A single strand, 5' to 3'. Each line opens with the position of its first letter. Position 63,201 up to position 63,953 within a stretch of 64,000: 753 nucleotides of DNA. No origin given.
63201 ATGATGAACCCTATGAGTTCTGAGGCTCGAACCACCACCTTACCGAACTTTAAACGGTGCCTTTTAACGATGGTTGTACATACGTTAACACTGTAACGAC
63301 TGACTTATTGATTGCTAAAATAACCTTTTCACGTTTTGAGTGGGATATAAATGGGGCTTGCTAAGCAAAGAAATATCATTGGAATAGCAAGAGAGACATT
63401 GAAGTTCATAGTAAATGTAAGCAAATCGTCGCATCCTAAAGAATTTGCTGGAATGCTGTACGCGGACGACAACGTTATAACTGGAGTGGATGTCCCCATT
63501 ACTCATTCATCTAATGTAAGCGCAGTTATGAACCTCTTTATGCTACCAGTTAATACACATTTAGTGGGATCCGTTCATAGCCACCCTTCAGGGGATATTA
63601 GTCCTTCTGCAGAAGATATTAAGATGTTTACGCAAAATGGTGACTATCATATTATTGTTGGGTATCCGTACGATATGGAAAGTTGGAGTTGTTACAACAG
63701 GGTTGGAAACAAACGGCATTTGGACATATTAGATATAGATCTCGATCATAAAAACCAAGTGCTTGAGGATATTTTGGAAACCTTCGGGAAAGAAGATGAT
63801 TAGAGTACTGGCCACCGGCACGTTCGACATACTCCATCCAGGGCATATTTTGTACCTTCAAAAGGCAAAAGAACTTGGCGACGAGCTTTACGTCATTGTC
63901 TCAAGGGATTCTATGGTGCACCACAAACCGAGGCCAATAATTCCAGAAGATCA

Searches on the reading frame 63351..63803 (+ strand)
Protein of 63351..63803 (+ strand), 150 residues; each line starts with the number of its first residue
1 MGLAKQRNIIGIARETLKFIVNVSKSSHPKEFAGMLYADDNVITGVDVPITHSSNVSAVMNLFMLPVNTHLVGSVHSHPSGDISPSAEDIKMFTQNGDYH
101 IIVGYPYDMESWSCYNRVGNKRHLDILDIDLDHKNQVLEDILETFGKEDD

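Call 93: search_protein_families(library=pfam, proteins=[window:63351-63803:+], max_evalue=0.00001)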
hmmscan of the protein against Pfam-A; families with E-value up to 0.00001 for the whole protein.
window:63351-63803:+ (150 aa): 1 family
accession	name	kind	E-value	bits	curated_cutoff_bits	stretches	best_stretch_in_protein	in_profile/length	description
PF14464.11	Prok-JAB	-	1.1e-11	45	25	1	20-115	8-114/114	Prokaryotic homologs of the JAB domain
